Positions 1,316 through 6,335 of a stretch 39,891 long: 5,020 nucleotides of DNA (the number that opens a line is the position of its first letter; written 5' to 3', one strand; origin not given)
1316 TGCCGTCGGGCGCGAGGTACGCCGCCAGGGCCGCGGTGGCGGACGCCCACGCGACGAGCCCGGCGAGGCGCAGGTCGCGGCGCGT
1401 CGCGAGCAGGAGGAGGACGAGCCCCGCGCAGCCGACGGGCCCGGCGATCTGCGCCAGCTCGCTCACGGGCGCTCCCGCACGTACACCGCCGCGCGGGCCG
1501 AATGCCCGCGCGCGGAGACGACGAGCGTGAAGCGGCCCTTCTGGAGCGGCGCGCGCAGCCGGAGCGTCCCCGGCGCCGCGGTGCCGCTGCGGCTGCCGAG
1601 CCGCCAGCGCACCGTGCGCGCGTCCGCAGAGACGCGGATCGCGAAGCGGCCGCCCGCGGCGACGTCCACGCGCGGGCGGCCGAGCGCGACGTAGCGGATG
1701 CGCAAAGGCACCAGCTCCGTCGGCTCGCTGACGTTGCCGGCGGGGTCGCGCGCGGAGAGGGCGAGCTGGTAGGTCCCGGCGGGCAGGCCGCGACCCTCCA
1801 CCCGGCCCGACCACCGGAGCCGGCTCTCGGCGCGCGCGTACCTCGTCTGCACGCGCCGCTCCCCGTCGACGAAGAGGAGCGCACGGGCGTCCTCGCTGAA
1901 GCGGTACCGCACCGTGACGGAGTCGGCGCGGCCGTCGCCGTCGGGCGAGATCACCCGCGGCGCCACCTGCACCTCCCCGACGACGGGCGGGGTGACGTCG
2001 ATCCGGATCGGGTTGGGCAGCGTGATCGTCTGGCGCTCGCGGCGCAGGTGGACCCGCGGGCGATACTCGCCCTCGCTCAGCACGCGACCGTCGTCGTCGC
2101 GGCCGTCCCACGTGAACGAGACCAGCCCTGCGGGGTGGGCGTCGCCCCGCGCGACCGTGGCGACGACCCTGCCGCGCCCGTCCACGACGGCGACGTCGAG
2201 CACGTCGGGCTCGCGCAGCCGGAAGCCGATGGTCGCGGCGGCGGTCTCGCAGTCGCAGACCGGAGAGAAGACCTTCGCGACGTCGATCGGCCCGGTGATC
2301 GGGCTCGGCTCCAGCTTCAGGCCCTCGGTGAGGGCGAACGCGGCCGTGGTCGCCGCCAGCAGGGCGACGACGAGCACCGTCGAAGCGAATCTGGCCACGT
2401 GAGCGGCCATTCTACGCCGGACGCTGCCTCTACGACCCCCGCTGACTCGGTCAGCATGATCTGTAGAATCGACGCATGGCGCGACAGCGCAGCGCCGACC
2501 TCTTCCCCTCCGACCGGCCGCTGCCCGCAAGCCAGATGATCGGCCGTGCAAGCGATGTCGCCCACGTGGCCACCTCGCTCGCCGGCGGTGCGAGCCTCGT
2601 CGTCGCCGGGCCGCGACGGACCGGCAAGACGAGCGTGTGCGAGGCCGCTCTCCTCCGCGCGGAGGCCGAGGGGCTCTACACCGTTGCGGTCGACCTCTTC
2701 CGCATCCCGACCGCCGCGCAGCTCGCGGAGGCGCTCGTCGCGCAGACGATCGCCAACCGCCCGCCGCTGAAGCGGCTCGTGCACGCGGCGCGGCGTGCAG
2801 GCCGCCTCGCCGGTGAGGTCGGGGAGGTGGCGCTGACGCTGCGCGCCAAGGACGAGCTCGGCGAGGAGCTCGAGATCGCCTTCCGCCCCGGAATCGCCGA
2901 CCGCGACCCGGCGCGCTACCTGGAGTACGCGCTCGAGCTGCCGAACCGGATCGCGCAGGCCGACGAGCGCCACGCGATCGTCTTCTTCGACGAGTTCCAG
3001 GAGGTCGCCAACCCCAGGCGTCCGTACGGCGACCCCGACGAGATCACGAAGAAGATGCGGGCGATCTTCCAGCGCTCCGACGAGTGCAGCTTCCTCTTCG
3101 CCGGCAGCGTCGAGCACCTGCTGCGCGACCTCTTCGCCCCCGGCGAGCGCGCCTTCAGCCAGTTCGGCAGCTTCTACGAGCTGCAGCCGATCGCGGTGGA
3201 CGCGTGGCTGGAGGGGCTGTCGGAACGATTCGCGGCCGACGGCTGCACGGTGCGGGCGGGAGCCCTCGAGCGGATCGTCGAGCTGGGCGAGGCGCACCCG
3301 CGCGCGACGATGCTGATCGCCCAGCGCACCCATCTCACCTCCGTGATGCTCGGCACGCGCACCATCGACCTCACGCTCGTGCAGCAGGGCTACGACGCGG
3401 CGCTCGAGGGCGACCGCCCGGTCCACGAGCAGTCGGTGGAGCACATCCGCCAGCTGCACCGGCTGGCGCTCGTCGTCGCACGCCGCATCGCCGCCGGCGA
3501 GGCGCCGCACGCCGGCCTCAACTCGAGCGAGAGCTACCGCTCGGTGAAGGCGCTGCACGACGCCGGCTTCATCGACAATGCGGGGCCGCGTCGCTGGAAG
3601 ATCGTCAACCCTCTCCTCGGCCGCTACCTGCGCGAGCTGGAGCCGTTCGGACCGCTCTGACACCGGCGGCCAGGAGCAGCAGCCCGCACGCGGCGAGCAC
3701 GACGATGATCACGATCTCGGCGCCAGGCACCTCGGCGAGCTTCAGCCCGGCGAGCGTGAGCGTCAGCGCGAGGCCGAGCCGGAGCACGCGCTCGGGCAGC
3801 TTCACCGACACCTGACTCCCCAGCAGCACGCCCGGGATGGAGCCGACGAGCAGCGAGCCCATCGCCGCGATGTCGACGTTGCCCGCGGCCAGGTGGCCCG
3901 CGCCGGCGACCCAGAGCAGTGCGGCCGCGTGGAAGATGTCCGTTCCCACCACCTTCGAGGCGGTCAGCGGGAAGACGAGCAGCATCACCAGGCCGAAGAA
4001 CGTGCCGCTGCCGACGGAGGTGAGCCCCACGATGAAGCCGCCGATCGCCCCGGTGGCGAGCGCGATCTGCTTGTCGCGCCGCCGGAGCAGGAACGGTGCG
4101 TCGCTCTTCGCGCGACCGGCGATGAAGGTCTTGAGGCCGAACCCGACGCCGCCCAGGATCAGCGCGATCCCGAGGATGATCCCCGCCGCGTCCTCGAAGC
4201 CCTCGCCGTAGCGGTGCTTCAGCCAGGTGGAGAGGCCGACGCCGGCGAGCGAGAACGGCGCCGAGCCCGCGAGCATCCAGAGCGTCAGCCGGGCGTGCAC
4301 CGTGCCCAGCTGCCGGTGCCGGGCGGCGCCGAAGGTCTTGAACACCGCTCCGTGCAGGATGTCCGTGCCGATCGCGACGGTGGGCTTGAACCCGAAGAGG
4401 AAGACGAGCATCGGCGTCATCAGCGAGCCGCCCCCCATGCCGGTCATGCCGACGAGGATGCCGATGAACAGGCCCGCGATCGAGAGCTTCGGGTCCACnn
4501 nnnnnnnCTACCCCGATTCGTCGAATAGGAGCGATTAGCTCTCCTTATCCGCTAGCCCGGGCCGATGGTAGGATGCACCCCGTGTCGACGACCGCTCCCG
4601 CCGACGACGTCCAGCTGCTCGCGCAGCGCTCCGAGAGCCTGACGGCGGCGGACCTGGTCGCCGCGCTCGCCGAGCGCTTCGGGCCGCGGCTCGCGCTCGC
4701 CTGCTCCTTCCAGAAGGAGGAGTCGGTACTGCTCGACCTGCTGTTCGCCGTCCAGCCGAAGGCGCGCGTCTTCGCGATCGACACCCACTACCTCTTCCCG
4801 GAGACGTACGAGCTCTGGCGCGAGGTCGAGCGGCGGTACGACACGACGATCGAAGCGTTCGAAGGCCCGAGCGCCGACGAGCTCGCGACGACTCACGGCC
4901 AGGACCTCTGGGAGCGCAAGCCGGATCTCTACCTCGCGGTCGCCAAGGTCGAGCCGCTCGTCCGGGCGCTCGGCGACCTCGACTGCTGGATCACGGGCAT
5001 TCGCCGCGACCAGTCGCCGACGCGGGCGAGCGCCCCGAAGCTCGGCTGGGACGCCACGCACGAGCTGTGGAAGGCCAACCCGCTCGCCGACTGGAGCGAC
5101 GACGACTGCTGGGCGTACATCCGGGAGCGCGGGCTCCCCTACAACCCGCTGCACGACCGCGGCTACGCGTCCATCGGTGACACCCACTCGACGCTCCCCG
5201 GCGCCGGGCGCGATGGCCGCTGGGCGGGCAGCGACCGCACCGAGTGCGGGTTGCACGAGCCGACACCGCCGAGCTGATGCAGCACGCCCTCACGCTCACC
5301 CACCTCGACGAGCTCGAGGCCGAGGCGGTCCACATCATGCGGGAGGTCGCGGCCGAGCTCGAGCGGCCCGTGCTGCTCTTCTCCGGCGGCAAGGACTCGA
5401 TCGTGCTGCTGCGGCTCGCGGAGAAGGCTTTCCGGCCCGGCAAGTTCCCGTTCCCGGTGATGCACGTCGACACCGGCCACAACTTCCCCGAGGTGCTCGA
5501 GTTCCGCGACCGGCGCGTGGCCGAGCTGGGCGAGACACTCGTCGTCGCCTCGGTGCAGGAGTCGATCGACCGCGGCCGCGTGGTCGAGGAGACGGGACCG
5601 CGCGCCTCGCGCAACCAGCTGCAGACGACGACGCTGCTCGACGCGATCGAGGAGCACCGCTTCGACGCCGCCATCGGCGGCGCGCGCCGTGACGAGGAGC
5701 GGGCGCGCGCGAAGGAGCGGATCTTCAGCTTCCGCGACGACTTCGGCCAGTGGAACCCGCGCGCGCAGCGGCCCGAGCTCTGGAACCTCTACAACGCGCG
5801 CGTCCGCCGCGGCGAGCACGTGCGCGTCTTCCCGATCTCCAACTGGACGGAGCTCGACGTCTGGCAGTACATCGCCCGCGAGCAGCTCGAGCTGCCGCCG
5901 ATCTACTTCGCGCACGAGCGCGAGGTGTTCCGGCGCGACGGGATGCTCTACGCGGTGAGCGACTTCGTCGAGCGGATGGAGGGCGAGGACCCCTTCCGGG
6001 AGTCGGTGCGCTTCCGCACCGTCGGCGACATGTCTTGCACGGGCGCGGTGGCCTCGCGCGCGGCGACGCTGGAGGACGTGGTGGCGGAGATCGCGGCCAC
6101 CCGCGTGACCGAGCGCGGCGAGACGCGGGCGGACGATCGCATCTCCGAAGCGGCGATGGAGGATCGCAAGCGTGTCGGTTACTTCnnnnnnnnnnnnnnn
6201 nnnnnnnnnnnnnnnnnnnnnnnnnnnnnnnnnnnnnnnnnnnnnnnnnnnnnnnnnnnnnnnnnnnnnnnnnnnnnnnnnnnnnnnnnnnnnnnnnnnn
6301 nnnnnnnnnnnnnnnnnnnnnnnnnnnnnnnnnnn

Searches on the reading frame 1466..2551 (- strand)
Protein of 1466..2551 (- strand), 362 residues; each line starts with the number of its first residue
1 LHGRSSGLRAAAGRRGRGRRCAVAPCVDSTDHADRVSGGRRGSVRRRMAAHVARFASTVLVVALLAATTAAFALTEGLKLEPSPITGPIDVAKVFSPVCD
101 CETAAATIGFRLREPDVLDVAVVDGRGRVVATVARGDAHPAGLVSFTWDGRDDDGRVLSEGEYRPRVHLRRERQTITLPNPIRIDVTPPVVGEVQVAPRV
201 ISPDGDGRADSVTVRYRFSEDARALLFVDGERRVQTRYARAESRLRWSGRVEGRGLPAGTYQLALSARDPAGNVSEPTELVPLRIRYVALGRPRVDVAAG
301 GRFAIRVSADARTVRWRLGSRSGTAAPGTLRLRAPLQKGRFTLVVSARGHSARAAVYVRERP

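Call 49: search_protein_families(library=pfam, proteins=[window:1466-2551:-], max_evalue=0.001)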
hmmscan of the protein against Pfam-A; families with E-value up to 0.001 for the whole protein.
window:1466-2551:- (362 aa): 2 families
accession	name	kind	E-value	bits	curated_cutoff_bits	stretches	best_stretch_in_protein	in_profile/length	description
PF13860.13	FlgD_ig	-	3.7e-13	49.7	27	1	108-167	14-73/79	FlgD Ig-like domain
PF13585.12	CHU_C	-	0.00057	20.4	27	0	198-267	4-72/86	CHU_C Type IX secretion signal domain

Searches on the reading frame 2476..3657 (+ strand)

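Call 49: search_protein_families(library=pfam, proteins=[window:2476-3657:+], max_evalue=0.001)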
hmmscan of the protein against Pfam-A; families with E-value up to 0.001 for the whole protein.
window:2476-3657:+ (394 aa): 3 families
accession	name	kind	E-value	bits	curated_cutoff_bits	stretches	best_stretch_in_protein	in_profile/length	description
PF13173.12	AAA_14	-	1.8e-06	28.4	27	0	155-217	50-104/129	AAA domain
PF13191.12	AAA_16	-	1e-05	26.5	32.6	1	23-176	4-143/167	AAA ATPase domain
PF13401.12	AAA_22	-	0.00023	21.9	27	0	39-210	6-122/130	AAA domain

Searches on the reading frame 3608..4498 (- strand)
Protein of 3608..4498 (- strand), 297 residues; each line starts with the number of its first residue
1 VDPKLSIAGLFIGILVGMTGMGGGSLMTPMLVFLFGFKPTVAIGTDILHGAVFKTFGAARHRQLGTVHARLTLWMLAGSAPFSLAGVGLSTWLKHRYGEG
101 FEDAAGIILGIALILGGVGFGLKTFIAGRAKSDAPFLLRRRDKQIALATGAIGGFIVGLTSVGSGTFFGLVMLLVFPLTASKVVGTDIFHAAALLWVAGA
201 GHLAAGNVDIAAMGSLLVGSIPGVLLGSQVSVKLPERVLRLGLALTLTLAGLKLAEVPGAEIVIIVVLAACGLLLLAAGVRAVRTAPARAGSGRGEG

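Call 49: search_protein_families(library=pfam, proteins=[window:3608-4498:-], max_evalue=0.001)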
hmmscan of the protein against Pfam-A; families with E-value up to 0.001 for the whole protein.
window:3608-4498:- (297 aa): 1 family
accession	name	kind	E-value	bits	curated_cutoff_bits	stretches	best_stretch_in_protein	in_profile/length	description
PF01925.25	TauE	-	7.4e-38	131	32.6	1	7-254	3-237/237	Sulfite exporter TauE/SafE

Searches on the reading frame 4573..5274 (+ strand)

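Call 49: search_protein_families(library=pfam, proteins=[window:4573-5274:+], max_evalue=0.001)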
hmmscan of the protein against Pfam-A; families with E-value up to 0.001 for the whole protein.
window:4573-5274:+ (234 aa): 1 family
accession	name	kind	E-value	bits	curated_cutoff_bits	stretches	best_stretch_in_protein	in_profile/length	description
PF01507.26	PAPS_reduct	-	7e-44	150.3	22.5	1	40-209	2-175/175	Phosphoadenosine phosphosulfate reductase domain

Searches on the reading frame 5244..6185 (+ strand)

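Call 49: search_protein_families(library=pfam, proteins=[window:5244-6185:+], max_evalue=0.001)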
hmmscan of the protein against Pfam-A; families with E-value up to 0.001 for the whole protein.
window:5244-6185:+ (314 aa): 1 family
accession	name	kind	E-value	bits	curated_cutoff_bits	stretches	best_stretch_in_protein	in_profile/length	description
PF01507.26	PAPS_reduct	-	1.1e-45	156.2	22.5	1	42-267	2-174/175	Phosphoadenosine phosphosulfate reductase domain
